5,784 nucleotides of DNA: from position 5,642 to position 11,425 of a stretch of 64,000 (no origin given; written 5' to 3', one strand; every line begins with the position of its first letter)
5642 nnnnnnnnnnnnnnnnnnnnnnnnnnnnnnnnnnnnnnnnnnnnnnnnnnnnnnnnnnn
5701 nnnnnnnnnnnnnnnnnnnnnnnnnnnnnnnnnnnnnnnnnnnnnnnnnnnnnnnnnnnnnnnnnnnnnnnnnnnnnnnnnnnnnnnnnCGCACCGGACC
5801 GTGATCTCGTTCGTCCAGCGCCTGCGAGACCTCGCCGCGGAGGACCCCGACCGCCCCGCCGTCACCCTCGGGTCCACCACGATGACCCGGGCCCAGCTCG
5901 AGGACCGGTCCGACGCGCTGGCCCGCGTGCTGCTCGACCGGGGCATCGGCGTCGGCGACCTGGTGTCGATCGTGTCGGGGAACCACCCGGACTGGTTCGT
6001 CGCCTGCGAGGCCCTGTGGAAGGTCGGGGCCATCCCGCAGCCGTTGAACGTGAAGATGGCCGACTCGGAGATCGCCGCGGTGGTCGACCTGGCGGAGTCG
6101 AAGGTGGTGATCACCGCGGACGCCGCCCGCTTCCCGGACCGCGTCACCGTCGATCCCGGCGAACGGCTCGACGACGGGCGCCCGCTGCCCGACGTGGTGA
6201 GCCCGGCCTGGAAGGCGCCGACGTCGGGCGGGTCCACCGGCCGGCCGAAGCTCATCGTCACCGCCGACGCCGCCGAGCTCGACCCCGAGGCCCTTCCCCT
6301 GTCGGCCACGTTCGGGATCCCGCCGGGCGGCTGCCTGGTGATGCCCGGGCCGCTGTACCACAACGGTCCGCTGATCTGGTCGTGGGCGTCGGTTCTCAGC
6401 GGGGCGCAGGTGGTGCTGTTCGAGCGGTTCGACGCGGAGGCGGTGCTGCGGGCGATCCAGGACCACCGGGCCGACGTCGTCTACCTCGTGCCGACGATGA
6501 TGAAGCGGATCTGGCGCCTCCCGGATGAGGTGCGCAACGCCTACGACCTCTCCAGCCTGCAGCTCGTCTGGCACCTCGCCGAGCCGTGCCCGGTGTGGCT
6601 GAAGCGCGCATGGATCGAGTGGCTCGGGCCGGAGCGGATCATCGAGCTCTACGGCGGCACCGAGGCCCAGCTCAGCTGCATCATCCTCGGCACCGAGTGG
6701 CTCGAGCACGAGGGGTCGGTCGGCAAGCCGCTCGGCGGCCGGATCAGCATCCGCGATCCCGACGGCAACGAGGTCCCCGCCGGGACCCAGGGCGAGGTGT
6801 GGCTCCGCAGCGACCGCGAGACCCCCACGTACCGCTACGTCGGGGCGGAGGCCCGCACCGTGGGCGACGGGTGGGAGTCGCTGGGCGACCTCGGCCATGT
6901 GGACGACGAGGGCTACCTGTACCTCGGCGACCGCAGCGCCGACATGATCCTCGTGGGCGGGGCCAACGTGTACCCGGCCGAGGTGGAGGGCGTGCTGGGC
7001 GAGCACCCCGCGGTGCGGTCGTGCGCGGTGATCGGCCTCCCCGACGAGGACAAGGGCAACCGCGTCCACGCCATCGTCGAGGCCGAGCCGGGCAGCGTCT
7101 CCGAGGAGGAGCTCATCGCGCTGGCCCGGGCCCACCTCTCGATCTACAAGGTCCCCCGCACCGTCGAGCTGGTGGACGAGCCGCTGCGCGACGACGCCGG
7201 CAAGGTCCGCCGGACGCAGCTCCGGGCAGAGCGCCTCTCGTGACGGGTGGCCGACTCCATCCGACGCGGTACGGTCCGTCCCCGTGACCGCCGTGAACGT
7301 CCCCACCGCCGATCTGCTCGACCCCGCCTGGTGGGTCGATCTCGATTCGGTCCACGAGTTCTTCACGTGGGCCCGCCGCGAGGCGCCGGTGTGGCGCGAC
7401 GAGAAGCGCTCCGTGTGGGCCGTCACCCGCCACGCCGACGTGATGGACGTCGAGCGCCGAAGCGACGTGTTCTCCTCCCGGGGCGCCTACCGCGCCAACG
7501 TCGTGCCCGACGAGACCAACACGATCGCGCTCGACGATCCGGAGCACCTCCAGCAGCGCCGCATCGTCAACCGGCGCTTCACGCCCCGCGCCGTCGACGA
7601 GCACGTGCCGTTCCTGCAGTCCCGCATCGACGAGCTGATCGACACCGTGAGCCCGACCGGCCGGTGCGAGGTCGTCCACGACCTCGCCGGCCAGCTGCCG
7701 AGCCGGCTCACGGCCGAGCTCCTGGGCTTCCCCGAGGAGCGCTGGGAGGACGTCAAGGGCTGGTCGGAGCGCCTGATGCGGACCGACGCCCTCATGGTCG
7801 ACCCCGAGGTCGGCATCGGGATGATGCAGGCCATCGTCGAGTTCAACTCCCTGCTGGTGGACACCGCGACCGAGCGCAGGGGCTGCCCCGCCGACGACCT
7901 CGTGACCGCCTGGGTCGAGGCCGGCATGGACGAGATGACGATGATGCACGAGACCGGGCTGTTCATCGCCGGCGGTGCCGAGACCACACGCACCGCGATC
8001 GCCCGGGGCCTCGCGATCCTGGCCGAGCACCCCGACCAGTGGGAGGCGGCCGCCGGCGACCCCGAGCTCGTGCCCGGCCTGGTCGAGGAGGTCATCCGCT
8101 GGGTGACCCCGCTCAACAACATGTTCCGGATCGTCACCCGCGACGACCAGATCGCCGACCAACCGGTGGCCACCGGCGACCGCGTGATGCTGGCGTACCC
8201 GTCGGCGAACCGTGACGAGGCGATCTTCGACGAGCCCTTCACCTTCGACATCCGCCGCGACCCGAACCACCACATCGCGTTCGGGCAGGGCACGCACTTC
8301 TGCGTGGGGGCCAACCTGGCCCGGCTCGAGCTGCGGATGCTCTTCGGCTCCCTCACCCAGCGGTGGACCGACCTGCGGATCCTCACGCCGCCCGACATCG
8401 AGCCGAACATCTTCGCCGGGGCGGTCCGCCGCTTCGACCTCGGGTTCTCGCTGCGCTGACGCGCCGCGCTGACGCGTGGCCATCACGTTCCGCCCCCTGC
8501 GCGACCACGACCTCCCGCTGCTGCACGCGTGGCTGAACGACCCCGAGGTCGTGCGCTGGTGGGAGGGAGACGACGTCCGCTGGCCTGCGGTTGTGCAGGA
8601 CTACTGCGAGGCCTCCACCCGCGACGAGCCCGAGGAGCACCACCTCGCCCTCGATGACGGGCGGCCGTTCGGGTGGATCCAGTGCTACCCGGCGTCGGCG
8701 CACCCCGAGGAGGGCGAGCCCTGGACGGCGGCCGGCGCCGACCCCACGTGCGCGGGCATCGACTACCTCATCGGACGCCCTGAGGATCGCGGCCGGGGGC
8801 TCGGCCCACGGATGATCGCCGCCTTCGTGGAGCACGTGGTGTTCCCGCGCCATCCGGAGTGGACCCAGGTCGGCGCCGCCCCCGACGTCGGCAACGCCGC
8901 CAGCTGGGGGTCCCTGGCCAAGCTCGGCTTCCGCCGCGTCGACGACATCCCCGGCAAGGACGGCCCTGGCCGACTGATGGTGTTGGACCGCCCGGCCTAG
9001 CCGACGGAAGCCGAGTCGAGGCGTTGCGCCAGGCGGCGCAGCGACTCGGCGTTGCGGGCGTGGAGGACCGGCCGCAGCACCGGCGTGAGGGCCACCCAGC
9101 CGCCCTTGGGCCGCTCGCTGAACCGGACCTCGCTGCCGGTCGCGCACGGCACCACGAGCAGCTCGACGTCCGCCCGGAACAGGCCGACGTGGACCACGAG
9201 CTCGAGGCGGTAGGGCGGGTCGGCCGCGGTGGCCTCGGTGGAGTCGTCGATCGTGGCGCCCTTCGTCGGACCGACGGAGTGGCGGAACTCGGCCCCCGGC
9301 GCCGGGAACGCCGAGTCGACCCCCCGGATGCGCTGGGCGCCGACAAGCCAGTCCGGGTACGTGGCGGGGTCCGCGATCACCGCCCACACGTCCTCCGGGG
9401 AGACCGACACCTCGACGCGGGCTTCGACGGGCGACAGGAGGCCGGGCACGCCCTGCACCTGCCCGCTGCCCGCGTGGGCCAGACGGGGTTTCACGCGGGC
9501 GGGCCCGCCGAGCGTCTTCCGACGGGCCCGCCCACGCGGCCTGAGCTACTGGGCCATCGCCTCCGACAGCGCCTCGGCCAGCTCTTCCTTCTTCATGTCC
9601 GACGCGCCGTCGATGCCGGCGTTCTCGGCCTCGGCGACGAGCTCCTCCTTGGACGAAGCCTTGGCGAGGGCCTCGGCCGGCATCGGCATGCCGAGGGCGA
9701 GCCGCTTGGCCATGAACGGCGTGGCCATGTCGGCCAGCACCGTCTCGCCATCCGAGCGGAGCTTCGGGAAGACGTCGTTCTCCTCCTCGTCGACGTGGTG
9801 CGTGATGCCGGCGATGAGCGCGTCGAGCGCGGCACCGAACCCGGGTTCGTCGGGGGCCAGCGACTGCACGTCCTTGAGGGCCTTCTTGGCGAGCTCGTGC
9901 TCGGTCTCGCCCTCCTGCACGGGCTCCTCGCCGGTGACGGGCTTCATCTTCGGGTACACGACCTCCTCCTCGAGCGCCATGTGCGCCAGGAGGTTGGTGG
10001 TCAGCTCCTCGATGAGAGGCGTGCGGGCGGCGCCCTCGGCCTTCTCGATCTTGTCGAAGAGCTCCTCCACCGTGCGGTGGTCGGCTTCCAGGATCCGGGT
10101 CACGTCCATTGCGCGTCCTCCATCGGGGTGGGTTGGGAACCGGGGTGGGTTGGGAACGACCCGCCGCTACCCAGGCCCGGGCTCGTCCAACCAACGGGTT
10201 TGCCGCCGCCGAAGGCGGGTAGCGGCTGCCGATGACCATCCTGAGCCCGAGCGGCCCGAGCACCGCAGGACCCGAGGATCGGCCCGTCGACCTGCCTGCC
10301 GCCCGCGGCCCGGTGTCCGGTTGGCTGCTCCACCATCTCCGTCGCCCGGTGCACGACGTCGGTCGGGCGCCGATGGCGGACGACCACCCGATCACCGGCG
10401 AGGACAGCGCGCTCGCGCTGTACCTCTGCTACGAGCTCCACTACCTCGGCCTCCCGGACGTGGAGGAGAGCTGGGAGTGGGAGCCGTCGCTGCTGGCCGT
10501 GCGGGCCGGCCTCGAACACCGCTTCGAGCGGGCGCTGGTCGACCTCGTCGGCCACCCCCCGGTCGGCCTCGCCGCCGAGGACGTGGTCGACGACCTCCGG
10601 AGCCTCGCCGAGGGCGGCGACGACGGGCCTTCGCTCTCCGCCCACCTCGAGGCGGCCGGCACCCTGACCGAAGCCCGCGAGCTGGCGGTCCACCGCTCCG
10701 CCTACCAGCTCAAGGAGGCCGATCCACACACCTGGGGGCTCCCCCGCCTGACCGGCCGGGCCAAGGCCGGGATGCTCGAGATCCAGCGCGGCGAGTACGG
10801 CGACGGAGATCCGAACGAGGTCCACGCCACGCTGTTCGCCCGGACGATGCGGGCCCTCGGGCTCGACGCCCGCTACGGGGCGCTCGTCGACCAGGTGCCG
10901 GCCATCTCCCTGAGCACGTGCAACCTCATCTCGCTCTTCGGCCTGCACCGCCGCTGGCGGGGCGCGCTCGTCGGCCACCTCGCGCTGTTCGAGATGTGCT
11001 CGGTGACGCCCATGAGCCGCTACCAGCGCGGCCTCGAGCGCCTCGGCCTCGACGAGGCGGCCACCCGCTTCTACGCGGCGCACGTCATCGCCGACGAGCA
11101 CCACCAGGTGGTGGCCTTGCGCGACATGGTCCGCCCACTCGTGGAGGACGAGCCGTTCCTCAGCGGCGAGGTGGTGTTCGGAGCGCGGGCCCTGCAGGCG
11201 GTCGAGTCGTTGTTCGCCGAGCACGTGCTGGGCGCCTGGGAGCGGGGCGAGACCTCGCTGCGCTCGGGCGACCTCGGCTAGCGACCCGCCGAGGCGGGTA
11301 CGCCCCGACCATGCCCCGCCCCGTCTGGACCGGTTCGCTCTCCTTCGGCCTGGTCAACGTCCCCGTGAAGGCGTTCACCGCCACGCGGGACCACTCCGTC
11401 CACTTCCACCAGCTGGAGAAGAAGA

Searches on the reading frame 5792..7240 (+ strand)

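Call 47: search_protein_families(library=pfam, proteins=[window:5792-7240:+], max_evalue=0.001)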
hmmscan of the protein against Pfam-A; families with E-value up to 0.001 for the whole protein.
window:5792-7240:+ (483 aa): 2 families
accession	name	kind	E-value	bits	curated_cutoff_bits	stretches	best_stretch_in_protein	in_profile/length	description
PF00501.34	AMP-binding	-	3.1e-57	194.5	29.9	1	14-345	4-381/384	AMP-binding enzyme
PF13193.12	AMP-binding_C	-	7.3e-15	56.1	24.5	1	397-463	1-68/76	AMP-binding enzyme C-terminal domain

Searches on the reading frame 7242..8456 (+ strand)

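Call 47: search_protein_families(library=pfam, proteins=[window:7242-8456:+], max_evalue=0.001)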
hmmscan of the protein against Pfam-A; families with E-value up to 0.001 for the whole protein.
window:7242-8456:+ (405 aa): 1 family
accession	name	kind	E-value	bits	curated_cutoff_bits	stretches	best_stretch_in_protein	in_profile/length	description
PF00067.27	p450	-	3.5e-24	85.8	22.8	1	278-375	325-432/462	Cytochrome P450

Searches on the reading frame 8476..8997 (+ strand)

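Call 47: search_protein_families(library=pfam, proteins=[window:8476-8997:+], max_evalue=0.001)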
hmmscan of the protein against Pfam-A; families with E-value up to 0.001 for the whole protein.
window:8476-8997:+ (174 aa): 3 families
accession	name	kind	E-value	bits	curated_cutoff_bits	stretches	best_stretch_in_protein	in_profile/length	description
PF13523.12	Acetyltransf_8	-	1.2e-26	93.5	27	1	10-157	3-142/145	Acetyltransferase (GNAT) domain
PF13302.13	Acetyltransf_3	-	5.1e-16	60.1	25.4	1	3-153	2-138/138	Acetyltransferase (GNAT) domain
PF00583.31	Acetyltransf_1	-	1.4e-06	29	20.7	1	34-152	14-116/116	Acetyltransferase (GNAT) family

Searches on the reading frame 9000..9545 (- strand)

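Call 47: search_protein_families(library=pfam, proteins=[window:9000-9545:-], max_evalue=0.001)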
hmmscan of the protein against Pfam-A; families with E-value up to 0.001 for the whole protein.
window:9000-9545:- (182 aa): 2 families
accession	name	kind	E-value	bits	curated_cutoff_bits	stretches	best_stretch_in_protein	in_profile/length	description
PF10604.15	Polyketide_cyc2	-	1e-12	49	27.4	1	40-176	4-141/142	Polyketide cyclase / dehydrase and lipid transport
PF03364.25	Polyketide_cyc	-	0.00019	22.1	23.4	0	46-162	1-115/126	Polyketide cyclase / dehydrase and lipid transport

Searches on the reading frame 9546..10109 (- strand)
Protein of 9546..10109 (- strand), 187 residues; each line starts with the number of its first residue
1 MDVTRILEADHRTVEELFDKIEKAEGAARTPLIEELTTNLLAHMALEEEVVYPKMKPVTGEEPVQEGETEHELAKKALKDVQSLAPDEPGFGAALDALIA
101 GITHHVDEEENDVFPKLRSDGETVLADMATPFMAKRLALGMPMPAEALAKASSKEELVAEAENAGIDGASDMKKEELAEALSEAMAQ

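Call 47: search_protein_families(library=pfam, proteins=[window:9549-10106:-], max_evalue=0.001)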
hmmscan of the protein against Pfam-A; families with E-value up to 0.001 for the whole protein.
window:9549-10106:- (186 aa): 2 families
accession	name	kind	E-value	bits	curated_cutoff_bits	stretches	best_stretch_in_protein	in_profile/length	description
PF01814.28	Hemerythrin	-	1.2e-17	65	25.3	1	2-116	2-127/127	Hemerythrin HHE cation binding domain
PF07498.18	Rho_N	-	3.6e-05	24.1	24.9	1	154-186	8-40/43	Rho termination factor, N-terminal domain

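Call 50: find_encoding_contigs(protein=window:9546-10109:-, flank=10000, max_places=4)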
Protein window:9546-10109:- (187 aa): no gene with exactly this product is on record in the collection.

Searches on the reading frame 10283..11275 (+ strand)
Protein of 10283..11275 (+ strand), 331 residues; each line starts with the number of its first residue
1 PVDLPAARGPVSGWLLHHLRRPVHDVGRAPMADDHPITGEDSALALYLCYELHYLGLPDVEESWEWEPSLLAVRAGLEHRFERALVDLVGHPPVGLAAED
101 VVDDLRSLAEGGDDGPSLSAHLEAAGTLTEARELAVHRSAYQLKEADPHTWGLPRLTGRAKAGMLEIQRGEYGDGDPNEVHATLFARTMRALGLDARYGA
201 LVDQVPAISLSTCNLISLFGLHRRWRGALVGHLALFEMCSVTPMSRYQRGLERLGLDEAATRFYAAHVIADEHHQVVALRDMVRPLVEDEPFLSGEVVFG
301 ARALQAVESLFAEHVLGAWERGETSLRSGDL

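Call 47: search_protein_families(library=pfam, proteins=[window:10283-11275:+], max_evalue=0.001)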
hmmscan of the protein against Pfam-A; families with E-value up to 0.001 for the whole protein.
window:10283-11275:+ (331 aa): 1 family
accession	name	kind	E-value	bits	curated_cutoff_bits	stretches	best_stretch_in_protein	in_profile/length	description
PF14518.11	Haem_oxygenas_2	-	2.5e-50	171.2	28.9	1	132-305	1-173/177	Iron-containing redox enzyme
